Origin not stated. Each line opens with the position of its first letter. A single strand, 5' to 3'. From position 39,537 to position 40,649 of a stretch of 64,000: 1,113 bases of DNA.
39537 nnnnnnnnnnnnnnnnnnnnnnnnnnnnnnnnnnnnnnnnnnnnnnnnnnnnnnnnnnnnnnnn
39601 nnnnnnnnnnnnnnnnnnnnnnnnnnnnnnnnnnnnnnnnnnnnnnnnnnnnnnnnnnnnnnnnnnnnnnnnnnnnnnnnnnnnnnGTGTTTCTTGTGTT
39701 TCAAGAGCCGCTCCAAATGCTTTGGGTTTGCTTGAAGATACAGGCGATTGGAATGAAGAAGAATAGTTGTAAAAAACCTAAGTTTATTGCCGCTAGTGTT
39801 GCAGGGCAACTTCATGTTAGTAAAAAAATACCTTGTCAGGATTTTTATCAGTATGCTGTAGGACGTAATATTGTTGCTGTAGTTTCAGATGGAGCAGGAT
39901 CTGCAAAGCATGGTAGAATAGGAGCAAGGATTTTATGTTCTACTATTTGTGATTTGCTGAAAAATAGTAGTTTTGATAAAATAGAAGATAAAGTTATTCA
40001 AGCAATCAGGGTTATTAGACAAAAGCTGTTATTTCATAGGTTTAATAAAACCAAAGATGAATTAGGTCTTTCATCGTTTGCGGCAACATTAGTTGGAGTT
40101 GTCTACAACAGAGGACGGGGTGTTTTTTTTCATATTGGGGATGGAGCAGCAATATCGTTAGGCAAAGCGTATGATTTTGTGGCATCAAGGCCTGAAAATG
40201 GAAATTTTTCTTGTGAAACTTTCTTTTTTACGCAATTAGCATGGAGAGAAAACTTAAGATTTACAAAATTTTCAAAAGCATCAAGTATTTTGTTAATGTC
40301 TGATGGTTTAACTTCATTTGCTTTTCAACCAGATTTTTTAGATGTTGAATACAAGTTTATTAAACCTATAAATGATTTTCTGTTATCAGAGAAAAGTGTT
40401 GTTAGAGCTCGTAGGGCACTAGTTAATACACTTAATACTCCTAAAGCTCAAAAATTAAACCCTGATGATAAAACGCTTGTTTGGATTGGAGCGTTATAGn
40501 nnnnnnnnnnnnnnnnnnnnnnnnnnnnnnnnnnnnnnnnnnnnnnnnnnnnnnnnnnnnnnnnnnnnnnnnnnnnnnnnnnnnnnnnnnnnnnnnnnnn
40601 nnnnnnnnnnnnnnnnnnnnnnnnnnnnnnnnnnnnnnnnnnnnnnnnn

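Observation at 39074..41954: TerY-P-like triad: vWA protein, PP2C phosphatase and Hanks kinase in an overlapping operon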

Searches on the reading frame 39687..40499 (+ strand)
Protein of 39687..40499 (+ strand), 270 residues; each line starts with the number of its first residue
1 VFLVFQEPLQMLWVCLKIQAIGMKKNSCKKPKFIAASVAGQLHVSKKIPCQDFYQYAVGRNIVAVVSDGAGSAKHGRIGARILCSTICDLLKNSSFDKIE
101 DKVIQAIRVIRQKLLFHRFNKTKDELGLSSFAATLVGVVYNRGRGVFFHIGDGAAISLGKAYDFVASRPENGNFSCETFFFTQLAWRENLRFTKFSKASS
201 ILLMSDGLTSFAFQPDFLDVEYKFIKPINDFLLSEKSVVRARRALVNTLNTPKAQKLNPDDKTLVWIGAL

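Call 4: search_protein_families(library=pfam, proteins=[window:39687-40499:+], max_evalue=0.01)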
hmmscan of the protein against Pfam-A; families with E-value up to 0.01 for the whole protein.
window:39687-40499:+ (270 aa): 1 family
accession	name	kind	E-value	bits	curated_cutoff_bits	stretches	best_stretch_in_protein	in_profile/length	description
PF13672.11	PP2C_2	-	5.8e-36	124.4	24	1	40-249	2-208/209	Protein phosphatase 2C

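Call 5: search_protein_families(library=padloc, proteins=[window:39687-40499:+], max_evalue=0.01)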
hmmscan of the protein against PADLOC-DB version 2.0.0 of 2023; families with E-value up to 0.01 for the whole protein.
window:39687-40499:+ (270 aa): 0 families

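Call 6: search_protein_families(library=ncbifam, proteins=[window:39687-40499:+], max_evalue=0.01)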
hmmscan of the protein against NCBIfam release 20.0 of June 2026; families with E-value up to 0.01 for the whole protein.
window:39687-40499:+ (270 aa): 1 family
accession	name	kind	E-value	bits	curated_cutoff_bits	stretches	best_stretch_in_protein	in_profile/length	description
NF033484.1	Stp1_PP2C_phos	equivalog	2.2e-09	37.2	230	1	51-156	12-115/232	Stp1/IreP family PP2C-type Ser/Thr phosphatase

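Call 12: search_protein_families(library=padloc, proteins=[window:39753-40499:+], max_evalue=10)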
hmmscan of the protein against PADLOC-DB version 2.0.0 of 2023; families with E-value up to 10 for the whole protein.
window:39753-40499:+ (248 aa): 0 families
